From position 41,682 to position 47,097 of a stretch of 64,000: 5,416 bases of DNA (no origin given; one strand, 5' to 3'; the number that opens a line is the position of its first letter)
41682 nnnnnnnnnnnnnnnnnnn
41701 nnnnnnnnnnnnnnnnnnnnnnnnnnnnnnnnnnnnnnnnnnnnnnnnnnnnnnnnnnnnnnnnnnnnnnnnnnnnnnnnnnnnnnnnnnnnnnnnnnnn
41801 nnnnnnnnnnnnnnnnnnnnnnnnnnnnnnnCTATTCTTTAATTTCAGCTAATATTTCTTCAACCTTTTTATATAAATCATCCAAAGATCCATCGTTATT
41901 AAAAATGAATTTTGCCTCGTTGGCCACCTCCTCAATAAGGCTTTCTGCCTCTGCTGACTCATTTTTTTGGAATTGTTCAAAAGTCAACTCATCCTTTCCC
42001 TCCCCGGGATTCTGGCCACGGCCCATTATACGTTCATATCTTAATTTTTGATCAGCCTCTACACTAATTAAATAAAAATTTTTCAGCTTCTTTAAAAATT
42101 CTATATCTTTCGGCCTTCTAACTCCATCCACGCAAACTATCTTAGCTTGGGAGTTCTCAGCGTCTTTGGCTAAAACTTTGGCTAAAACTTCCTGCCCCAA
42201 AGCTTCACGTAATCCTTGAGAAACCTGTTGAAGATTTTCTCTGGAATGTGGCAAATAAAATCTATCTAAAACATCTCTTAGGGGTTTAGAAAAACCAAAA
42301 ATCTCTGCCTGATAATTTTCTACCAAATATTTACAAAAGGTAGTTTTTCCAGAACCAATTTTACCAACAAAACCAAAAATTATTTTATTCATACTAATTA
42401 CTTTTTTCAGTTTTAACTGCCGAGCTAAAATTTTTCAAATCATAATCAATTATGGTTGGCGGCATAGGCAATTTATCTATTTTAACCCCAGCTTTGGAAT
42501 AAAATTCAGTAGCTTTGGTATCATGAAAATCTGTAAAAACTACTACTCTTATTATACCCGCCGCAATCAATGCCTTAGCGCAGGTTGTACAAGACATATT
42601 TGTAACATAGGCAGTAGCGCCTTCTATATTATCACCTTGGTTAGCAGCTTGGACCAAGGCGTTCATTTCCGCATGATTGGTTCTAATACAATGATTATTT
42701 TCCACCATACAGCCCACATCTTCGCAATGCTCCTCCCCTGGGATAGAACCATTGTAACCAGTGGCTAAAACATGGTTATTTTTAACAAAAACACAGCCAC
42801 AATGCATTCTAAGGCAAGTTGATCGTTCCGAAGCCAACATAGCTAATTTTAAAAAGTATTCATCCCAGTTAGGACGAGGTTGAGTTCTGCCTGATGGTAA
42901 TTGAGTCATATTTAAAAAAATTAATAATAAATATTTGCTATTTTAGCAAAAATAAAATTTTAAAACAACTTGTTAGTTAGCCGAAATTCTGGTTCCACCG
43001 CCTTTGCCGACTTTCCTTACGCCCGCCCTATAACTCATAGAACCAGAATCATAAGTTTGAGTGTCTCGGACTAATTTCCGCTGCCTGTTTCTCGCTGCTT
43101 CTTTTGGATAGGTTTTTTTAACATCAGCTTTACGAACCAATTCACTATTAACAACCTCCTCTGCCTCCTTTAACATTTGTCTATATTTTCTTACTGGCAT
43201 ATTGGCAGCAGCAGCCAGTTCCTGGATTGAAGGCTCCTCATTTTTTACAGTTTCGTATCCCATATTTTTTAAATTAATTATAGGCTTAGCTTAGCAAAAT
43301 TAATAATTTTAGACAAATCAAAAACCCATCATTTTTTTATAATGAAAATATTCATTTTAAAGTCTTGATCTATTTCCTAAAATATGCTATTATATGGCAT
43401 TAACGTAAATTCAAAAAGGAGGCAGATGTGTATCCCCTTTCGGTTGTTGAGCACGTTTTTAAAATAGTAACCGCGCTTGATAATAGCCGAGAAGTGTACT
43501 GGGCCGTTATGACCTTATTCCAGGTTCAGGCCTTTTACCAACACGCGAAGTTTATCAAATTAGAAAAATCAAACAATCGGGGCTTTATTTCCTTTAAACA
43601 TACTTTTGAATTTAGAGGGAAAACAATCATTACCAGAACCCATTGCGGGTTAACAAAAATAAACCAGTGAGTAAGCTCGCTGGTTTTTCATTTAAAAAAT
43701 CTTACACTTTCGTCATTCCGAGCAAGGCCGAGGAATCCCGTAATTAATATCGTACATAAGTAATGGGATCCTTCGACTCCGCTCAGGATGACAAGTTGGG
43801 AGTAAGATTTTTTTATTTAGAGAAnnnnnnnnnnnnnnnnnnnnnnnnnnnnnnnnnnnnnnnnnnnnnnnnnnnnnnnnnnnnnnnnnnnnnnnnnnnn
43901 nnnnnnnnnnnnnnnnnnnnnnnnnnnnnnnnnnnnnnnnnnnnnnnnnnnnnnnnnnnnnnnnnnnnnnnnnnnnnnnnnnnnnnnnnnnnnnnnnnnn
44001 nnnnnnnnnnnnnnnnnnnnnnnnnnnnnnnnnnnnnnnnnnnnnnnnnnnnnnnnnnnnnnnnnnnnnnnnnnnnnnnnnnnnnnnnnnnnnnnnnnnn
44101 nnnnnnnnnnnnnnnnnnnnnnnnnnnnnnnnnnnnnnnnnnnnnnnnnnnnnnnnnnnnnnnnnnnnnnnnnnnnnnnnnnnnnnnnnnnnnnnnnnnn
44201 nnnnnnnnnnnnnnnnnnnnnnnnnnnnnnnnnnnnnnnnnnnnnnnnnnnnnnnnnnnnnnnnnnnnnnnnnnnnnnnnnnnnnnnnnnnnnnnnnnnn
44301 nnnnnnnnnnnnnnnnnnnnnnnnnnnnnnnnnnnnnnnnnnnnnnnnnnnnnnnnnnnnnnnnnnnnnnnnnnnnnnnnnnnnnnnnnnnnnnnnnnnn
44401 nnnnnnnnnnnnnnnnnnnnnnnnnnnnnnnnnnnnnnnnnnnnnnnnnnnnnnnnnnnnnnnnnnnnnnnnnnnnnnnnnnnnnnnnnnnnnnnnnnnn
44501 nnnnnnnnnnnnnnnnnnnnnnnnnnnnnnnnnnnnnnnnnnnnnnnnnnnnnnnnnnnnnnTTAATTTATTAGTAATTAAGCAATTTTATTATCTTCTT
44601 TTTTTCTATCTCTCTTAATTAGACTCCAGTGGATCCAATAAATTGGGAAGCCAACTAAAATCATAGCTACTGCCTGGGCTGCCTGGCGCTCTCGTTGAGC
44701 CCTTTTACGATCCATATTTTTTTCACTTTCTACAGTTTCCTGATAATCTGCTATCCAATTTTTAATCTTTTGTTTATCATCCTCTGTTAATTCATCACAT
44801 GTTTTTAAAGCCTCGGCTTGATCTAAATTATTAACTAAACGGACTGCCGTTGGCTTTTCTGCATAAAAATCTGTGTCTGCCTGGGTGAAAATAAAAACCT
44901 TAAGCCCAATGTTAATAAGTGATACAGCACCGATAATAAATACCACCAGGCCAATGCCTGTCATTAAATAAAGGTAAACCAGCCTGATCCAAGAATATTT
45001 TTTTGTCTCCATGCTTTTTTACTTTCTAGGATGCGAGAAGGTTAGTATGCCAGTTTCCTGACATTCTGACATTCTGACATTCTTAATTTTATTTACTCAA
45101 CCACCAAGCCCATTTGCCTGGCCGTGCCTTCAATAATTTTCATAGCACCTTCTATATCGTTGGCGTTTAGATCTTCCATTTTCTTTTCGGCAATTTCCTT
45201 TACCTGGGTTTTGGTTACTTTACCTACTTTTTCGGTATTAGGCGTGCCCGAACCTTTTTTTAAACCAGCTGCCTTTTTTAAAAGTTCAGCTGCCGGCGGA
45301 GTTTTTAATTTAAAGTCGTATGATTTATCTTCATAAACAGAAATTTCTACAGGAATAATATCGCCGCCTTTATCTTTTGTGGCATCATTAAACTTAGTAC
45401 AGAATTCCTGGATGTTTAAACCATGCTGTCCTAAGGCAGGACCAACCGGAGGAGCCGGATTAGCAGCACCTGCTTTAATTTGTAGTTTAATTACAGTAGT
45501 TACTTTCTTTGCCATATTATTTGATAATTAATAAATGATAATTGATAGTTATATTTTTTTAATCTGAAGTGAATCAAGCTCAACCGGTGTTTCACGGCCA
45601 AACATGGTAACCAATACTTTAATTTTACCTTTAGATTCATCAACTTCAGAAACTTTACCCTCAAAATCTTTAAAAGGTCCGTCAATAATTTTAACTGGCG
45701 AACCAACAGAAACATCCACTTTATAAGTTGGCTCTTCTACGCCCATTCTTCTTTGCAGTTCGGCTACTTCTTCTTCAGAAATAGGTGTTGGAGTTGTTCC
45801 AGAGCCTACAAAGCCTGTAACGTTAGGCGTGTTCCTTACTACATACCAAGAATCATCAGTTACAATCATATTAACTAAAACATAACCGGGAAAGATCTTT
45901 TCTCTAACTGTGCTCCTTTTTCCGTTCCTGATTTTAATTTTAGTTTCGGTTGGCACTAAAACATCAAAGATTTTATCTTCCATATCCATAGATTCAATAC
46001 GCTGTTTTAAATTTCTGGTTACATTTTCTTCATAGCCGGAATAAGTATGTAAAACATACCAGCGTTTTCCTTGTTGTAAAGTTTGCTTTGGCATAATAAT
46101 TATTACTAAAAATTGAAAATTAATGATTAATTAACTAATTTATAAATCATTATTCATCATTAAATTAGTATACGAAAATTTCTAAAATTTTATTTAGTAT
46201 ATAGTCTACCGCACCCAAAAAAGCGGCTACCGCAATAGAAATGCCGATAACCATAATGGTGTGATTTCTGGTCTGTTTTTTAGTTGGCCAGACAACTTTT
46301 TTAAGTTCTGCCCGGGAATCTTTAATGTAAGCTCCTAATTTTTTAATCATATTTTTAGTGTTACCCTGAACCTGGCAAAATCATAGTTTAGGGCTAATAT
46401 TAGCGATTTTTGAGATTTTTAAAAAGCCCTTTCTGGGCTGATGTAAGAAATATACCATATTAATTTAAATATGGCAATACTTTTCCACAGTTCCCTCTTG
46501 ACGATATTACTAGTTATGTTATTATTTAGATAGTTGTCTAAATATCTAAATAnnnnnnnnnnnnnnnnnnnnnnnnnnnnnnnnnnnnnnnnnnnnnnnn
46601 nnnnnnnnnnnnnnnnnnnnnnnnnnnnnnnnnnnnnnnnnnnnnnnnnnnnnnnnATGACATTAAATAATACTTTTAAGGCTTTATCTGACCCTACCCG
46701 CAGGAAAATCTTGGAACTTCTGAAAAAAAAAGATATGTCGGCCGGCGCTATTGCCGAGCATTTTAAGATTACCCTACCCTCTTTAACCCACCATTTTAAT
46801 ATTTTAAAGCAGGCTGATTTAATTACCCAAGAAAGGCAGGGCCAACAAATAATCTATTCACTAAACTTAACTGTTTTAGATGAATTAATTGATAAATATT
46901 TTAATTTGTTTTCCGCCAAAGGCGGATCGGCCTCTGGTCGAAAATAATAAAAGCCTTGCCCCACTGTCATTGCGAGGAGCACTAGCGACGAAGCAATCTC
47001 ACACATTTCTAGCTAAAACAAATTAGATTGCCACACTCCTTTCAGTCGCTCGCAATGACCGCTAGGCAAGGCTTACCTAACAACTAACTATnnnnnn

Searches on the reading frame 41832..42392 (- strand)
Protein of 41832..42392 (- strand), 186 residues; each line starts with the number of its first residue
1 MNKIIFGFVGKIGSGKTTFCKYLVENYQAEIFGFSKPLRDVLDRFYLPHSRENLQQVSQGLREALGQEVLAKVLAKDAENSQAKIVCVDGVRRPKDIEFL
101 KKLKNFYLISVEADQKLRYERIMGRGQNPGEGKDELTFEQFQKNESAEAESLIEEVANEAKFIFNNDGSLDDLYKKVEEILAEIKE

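Call 40: search_protein_families(library=pfam, proteins=[window:41832-42392:-])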
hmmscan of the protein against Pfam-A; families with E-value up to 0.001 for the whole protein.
window:41832-42392:- (186 aa): 5 families
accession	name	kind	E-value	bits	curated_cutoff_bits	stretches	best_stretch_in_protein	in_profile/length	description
PF13238.12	AAA_18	-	2.5e-11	44.6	29.4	1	9-139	4-120/128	AAA domain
PF13207.12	AAA_17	-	2e-10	41.5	27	1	10-127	2-123/136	AAA domain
PF13401.12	AAA_22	-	2.3e-05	25.2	27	1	9-71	11-64/130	AAA domain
PF21448.3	DNMK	-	0.00016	21.8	27.1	0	8-51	5-48/232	Deoxynucleotide monophosphate kinase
PF01121.26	CoaE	-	0.00044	20.4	27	0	5-28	2-24/180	Dephospho-CoA kinase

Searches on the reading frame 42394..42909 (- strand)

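Call 40: search_protein_families(library=pfam, proteins=[window:42394-42909:-])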
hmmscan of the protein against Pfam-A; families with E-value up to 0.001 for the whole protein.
window:42394-42909:- (171 aa): 2 families
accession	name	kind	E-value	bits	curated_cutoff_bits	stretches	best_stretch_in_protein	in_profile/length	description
PF00383.29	dCMP_cyt_deam_1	-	2e-23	82.6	25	1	14-125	2-101/102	Cytidine and deoxycytidylate deaminase zinc-binding region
PF14437.12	MafB19-deam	-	3.7e-19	69.5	27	1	14-129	2-104/142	MafB19-like deaminase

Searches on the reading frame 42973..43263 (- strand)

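Call 78: search_protein_families(library=pfam, proteins=[window:42973-43263:-], max_evalue=0.0001)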
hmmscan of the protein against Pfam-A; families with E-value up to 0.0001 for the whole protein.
window:42973-43263:- (96 aa): 1 family
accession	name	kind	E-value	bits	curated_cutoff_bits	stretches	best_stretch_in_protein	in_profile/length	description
PF04539.22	Sigma70_r3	-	9.7e-06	26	25.3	1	8-41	18-51/78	Sigma-70 region 3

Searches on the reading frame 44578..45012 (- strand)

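Call 8: search_protein_families(library=pfam, proteins=[window:44578-45012:-])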
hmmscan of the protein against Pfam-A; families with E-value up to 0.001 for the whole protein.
window:44578-45012:- (144 aa): 1 family
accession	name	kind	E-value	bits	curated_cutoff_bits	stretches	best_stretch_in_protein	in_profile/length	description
PF18920.5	DUF5671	-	4.8e-12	46.3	28.4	1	105-138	39-69/132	Domain of unknown function (DUF5671)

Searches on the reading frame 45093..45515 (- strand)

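Call 8: search_protein_families(library=pfam, proteins=[window:45093-45515:-])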
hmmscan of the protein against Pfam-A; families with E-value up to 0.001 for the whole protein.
window:45093-45515:- (140 aa): 2 families
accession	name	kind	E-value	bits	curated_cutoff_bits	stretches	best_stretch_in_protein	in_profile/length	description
PF00298.24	Ribosomal_L11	-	4.3e-30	104.4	21.4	1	71-139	1-69/69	Ribosomal protein L11, RNA binding domain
PF03946.19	Ribosomal_L11_N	-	4.7e-28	97.2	32.9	1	9-66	1-58/58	Ribosomal protein L11, N-terminal domain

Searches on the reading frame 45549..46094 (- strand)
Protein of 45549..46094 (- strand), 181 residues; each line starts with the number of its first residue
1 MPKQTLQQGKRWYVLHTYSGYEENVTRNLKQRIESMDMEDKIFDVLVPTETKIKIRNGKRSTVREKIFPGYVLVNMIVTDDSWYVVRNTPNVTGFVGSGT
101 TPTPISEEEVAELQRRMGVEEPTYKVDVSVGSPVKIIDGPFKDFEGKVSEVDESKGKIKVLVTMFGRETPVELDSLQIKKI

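Call 8: search_protein_families(library=pfam, proteins=[window:45549-46094:-])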
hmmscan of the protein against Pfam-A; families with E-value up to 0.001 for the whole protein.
window:45549-46094:- (181 aa): 2 families
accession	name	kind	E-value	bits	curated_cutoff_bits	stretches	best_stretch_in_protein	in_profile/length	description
PF02357.24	NusG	-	3.2e-32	111.3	22.2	1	10-113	1-92/93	Transcription termination factor nusG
PF00467.35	KOW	-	4.5e-07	29.9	22.3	1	134-159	5-30/32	KOW motif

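Call 19: find_related_loci(query=window:45549-46094:-, collection=metagenome_contigs, flank=10000)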
Query window:45549-46094:- (181 aa) in metagenome_contigs; peptide patterns used: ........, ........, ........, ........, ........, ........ (x = any residue, [..] = any of these).
600 stretches matched a pattern (row limit reached: there are more); 551 encode a relative of the query (tblastn E <= 1e-3); the best 80 are kept; 80 distinct loci.
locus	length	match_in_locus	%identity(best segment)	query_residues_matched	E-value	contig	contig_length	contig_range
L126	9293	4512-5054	91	1-181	2e-111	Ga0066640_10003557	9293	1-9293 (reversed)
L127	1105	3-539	92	3-181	8e-121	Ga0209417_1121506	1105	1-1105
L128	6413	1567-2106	91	1-180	5e-109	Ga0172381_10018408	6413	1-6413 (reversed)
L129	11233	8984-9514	89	1-177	4e-107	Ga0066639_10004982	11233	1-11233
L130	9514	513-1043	86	1-177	6e-106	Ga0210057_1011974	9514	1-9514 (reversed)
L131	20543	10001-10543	87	1-181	8e-106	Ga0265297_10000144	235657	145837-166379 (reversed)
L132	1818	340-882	84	1-181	9e-110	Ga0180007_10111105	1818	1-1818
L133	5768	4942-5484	85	1-181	2e-103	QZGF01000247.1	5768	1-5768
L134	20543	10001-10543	83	1-181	7e-103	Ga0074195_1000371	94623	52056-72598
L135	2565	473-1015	83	1-181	4e-106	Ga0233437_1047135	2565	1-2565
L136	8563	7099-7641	83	1-181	3e-102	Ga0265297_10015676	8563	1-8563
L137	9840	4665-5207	81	1-181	6e-102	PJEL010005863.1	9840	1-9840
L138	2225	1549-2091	83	1-181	3e-106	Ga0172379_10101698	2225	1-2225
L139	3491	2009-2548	82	1-180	5e-102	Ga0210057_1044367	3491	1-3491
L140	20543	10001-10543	81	1-181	2e-100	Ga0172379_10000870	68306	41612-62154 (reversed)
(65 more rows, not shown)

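Call 83: list_cluster_members(proteins=[P0001, window:45549-46094:-, window:49639-51690:-])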
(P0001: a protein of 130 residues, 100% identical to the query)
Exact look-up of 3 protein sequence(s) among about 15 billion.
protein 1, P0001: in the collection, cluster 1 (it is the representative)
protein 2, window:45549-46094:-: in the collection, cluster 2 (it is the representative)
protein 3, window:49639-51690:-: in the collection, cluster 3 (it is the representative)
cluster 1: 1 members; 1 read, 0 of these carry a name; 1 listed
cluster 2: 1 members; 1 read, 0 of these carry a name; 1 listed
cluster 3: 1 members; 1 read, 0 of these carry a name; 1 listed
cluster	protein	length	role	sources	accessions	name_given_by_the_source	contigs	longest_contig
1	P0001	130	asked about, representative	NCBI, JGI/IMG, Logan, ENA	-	-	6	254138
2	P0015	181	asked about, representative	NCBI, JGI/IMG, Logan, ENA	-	-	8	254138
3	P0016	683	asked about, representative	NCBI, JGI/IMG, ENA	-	-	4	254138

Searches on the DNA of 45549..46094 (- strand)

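Call 54: search_rna_families(sources=[L169, L175, L182, L189, L203, L205, L131], threshold=gathering)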
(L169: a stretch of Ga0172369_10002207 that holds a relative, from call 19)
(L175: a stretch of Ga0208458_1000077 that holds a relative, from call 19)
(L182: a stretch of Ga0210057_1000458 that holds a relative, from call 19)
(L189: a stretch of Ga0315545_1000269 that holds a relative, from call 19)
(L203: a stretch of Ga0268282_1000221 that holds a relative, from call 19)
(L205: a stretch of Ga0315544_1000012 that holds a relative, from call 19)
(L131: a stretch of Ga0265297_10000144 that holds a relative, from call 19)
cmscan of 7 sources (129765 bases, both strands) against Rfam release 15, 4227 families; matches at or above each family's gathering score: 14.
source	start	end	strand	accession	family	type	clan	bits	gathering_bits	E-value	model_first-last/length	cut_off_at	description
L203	3827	4038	-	RF00028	Intron_gpI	Intron;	-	85.7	50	4e-20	1-253/253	no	Group I catalytic intron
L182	12074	12146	+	RF00005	tRNA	Gene; tRNA;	CL00001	73.4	29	7.3e-14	1-71/71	no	tRNA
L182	12269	12341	+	RF00005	tRNA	Gene; tRNA;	CL00001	72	29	1.8e-13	1-71/71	no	tRNA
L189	3120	3195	-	RF00005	tRNA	Gene; tRNA;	CL00001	70.9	29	3.6e-13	1-71/71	no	tRNA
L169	1590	1662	-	RF00005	tRNA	Gene; tRNA;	CL00001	70.6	29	4.3e-13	1-71/71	no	tRNA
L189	3202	3274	-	RF00005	tRNA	Gene; tRNA;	CL00001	69.5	29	8.6e-13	1-71/71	no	tRNA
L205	4208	4279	+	RF00005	tRNA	Gene; tRNA;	CL00001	69.5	29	8.5e-13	1-71/71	no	tRNA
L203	2909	2981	-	RF00005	tRNA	Gene; tRNA;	CL00001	69.2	29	1e-12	1-71/71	no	tRNA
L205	4283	4356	+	RF00005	tRNA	Gene; tRNA;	CL00001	68.7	29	1.4e-12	1-71/71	no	tRNA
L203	2826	2901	-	RF00005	tRNA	Gene; tRNA;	CL00001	68.4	29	1.7e-12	1-71/71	no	tRNA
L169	1274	1346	-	RF00005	tRNA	Gene; tRNA;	CL00001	68.3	29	1.9e-12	1-71/71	no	tRNA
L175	8250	8321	+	RF00005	tRNA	Gene; tRNA;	CL00001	58.1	29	1.2e-09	1-71/71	no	tRNA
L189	3282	3352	-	RF00005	tRNA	Gene; tRNA;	CL00001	52.6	29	3.9e-08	1-71/71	no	tRNA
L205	4129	4199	+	RF00005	tRNA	Gene; tRNA;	CL00001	49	29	3.7e-07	1-71/71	no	tRNA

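Call 72: search_rna_families(source=L126, start=2800, end=3400, threshold=evalue, max_evalue=10)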
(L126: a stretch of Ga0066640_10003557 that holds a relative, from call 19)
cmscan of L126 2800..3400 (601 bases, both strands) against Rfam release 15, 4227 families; matches with E-value up to 10: 3.
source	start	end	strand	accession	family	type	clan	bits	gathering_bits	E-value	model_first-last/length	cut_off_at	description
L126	3169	3234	-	RF01160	sn2841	Gene; snRNA; snoRNA; CD-box;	-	17.3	45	1.1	1-72/72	no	Small nucleolar RNA sn2841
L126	3233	3287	-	RF01652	ceN70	Gene; snRNA; snoRNA; CD-box;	-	14.7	65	3.5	1-71/71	no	Caenorhabditis snoRNA ceN70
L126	3145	3210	-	RF01469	rli33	Gene; sRNA;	CL00114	11.1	46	1.2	97-184/532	no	Listeria sRNA rli33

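Call 73: search_rna_families(source=L129, start=7300, end=7750, threshold=evalue, max_evalue=10)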
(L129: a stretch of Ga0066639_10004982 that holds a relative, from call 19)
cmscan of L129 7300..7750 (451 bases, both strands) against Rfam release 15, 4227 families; matches with E-value up to 10: 11.
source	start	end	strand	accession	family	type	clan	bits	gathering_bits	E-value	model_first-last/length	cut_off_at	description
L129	7504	7613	-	RF04184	BTnc060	Gene; sRNA;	-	21.2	228.9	0.44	1-213/213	no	Bacteroides sRNA BTnc060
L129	7405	7527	+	RF01578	RUF1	Gene; sRNA;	-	18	70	0.42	1-264/264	no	Plasmodium RNA of unkown function RUF1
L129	7551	7615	-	RF01711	Lnt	Cis-reg;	-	18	55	3.9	1-63/63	no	Lnt RNA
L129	7480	7560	-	RF01742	lactis-plasmid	Gene; sRNA;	-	16.4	70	6.9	1-106/106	no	lactis-plasmid RNA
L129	7507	7572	-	RF02057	STnc40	Gene; sRNA;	-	15.2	45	7.8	1-70/70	no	Salmonella enterica sRNA STnc40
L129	7508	7639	-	RF02607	AbsR25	Gene; sRNA;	-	13.8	47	8.5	1-164/164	no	Acinetobacter sRNA 25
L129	7502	7540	+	RF04120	MIR5998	Gene; miRNA;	-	13.6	180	2.5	1-173/173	no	MIR5998 microRNA precursor family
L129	7622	7651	+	RF03241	mir-1789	Gene; miRNA;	-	13.3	88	9.6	18-46/63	no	mir-1789 microRNA precursor family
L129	7487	7557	+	RF00908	MIR529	Gene; miRNA;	-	13.1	75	5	1-131/131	no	MIR529 microRNA precursor family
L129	7503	7562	-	RF02377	SurA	Gene; sRNA;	-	10.3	100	2.3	1-279/279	no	SurA sRNA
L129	7493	7571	-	RF03117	bCoV-5UTR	Cis-reg;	CL00116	10.2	111.6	2.5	64-131/307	no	Betacoronavirus 5'UTR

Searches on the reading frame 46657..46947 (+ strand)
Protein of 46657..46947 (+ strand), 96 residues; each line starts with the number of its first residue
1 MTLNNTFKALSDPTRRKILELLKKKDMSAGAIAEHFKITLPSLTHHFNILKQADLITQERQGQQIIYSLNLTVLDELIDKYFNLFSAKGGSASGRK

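Call 8: search_protein_families(library=pfam, proteins=[window:46657-46947:+])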
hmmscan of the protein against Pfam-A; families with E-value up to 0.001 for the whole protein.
window:46657-46947:+ (96 aa): 4 families
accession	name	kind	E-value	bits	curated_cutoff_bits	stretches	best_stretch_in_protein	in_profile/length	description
PF12840.13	HTH_20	-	3.1e-13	49.9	27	1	10-59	1-51/51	Helix-turn-helix domain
PF01022.26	HTH_5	-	7.3e-12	45.4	22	1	12-57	1-46/47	Bacterial regulatory protein, arsR family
PF13412.12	HTH_24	-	5e-05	23.2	21.9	1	12-57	2-48/48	Winged helix-turn-helix DNA-binding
PF21476.4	PF0610-like_N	-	0.0002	22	33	1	14-39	2-27/50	PF0610-like, N-terminal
